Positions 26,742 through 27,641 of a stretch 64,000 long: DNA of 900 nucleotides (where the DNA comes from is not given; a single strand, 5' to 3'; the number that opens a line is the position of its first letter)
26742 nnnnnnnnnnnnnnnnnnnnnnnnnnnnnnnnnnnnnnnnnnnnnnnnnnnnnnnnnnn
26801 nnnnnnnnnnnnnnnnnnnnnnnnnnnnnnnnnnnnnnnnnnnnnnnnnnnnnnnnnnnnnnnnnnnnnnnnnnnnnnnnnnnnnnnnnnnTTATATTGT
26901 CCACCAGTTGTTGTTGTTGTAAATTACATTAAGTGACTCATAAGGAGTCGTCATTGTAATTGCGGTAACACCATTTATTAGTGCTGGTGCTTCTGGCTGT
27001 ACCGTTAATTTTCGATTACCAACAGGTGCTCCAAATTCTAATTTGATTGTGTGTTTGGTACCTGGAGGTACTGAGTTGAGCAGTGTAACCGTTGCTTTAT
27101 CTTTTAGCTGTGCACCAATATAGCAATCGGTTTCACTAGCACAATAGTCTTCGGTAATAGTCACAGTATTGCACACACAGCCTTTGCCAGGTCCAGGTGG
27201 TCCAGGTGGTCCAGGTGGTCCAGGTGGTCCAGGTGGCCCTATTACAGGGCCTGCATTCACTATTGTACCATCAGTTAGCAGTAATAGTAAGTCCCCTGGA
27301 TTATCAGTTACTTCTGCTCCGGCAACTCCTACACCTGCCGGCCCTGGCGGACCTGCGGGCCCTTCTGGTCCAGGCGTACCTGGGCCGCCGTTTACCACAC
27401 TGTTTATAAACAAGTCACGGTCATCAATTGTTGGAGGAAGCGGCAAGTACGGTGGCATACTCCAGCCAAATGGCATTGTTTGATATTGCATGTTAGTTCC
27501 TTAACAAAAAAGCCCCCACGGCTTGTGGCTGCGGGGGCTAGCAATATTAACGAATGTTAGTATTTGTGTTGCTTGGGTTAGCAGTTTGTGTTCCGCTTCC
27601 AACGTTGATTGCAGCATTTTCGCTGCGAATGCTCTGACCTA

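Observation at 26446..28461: Phage-encoded Dps-like ferritin in an operon with a collagen-like protein and a Gly/Gln-rich protein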

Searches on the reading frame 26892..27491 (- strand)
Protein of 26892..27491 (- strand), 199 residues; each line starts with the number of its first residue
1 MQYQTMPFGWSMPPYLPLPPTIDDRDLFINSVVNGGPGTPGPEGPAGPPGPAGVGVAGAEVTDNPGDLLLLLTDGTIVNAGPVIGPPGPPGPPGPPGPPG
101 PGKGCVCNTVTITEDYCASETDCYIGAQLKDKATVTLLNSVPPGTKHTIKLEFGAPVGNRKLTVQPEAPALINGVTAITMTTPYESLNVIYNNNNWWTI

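Call 3: search_protein_families(library=pfam, proteins=[window:26892-27491:-], max_evalue=0.01)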
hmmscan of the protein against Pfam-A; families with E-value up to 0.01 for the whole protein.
window:26892-27491:- (199 aa): 1 family
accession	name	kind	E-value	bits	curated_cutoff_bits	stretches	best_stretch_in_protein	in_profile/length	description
PF01391.23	Collagen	-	0.0014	18.8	27.2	0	35-53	25-43/60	Collagen triple helix repeat (20 copies)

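Call 4: search_protein_families(library=phrogs, proteins=[window:26892-27491:-], max_evalue=0.01)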
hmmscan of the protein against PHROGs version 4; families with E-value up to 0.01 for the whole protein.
window:26892-27491:- (199 aa): 1 family
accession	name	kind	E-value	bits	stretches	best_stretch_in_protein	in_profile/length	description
phrog_366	-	tail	2.5e-05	24.9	1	32-101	303-364/474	tail fiber protein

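Call 6: search_protein_families(library=ncbifam, proteins=[window:26892-27491:-], max_evalue=0.01)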
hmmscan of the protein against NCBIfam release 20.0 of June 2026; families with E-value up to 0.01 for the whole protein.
window:26892-27491:- (199 aa): 0 families

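Call 28: find_homologous_proteins(query=window:26892-27491:-, max_evalue=0.001)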
Query window:26892-27491:- (199 aa): 490 proteins with E <= 0.001 among 8000 candidates; the best 120 are listed.
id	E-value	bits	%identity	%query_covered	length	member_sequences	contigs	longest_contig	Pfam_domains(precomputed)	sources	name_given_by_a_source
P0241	3.6e-123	427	97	100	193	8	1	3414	-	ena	-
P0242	1.1e-121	423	96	100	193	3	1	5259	-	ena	-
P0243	6.3e-108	378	84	99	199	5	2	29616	-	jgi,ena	jgi:hypothetical protein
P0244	9.6e-108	377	85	100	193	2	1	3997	-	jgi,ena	jgi:hypothetical protein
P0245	1.6e-106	373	83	100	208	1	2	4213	PF01391.24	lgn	-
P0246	1.3e-105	370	84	99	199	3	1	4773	-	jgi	jgi:hypothetical protein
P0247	3.3e-105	369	83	100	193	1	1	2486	-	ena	-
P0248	3.8e-105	368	83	99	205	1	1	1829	-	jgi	jgi:hypothetical protein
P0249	1.4e-104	367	81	99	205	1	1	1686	-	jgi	jgi:hypothetical protein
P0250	3.8e-104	365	85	99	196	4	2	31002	-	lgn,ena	-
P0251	1.0e-103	364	79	100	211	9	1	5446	PF01391.24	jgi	jgi:hypothetical protein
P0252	1.5e-103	363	83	100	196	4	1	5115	-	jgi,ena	jgi:hypothetical protein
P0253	2.5e-103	363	83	100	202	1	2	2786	PF01391.24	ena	-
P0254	4.5e-103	362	83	100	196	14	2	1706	-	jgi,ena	jgi:hypothetical protein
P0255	8.4e-103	361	82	100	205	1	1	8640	-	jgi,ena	jgi:hypothetical protein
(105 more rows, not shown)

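Call 38: predict_structure(alignment_id=A2)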
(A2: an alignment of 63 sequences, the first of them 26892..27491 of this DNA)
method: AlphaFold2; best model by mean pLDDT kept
length: 199 residues; sequences in the alignment: 63
mean_pLDDT: 75.1   pTM: 0.45
mean pLDDT of the five models: 75.1, 72.1, 71.5, 71.2, 66.4
residues with pLDDT >= 90: 61; 70-90: 71; 50-70: 27; < 50: 40
segments of 3 or more residues with pLDDT < 50: 1-6, 9-39
pLDDT, mean of each block of 10 residues (from residue 1): 45 44 38 42 68 81 83 87 75 63 66 92 90 93 92 75 93 93 92 92
secondary structure, 60 per line:
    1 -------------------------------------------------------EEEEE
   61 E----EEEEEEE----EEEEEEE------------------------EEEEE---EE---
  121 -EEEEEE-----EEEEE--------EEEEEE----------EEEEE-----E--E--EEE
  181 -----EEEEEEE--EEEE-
elements in order: E56-61 E66-72 E77-83 E108-112 E122-127 E133-137 E146-151 E162-166 E178-180 E186-192 E195-198

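Call 40: search_solved_structures(query=A2, max_evalue=1)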
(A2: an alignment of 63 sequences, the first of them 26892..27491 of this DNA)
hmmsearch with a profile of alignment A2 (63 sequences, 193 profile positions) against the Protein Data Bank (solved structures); distinct sequences matched with E-value up to 1: 1.
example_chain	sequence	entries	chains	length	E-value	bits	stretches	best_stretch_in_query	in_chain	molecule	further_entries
7pkq_L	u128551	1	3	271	0.14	15.2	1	25-83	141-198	mS105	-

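Call 58: fold_search(model_id=the predicted structure, library=viral)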
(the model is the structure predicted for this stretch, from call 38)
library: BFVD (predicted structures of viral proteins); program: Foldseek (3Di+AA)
matches with E <= 10: 532; with E <= 0.001: 275
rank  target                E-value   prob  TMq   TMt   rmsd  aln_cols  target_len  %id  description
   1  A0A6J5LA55            7.1e-11  1.00  0.42  0.42  18.0       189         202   21  Uncharacterized protein [uncultured Caudovirales phage]
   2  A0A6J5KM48            2.3e-10  1.00  0.41  0.15  28.8       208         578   18  Pectate lyase superfamily protein [uncultured Caudovirales phage]
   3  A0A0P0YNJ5            2.6e-10  1.00  0.44  0.76   5.0       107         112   33  (no name in the UniProt tables at hand)
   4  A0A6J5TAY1            2.6e-10  1.00  0.42  0.54   8.5       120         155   37  Uncharacterized protein [uncultured Caudovirales phage]
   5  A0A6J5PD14            6.0e-10  1.00  0.37  0.56   3.0        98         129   22  Uncharacterized protein [uncultured Caudovirales phage]
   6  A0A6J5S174            1.7e-09  1.00  0.44  0.15  14.6       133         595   19  Uncharacterized protein [uncultured Caudovirales phage]
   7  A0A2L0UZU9            2.6e-09  1.00  0.43  0.24   2.3        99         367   21  Uncharacterized protein [Agrobacterium phage Atu_ph07]
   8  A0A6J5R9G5            8.4e-09  1.00  0.44  0.56   1.7        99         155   21  Uncharacterized protein [uncultured Caudovirales phage]
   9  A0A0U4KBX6            1.1e-08  1.00  0.42  0.48   2.0        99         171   26  Uncharacterized protein [Arthrobacter phage Wilde]
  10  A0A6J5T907            1.2e-08  1.00  0.41  0.42   1.9        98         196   24  Uncharacterized protein [uncultured Caudovirales phage]
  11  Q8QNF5                1.2e-08  1.00  0.43  0.58  26.9       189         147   17  EsV-1-124 [Ectocarpus siliculosus virus 1 (isolate New Zealand/Kaikoura/1988)]
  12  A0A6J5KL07            2.1e-08  1.00  0.41  0.19   2.2       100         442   29  Baseplate structural protein Gp9/Gp10 [uncultured Caudovirales phage]
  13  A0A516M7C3            2.2e-08  1.00  0.42  0.14  24.1       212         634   15  (no name in the UniProt tables at hand)
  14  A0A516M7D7            2.4e-08  1.00  0.44  0.25   1.8        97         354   22  (no name in the UniProt tables at hand)
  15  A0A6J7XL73            2.4e-08  1.00  0.42  0.68   3.6       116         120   22  Uncharacterized protein [uncultured Caudovirales phage]
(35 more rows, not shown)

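Call 59: search_protein_families(library=padloc, proteins=[window:26892-27491:-], max_evalue=0.01)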
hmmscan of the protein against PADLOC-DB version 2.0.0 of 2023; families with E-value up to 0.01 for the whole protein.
window:26892-27491:- (199 aa): 0 families

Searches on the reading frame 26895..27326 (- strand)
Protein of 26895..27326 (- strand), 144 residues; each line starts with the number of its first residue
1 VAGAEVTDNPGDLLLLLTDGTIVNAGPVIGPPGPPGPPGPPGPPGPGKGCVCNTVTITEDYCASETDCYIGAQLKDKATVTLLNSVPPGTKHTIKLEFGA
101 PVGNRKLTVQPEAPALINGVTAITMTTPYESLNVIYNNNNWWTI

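Call 56: search_dna_similar(query=window:26895-27326:-, collection=phages, mode=protein, max_rows=30, max_evalue=0.01)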
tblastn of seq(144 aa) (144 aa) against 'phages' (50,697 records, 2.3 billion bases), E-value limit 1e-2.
No match.
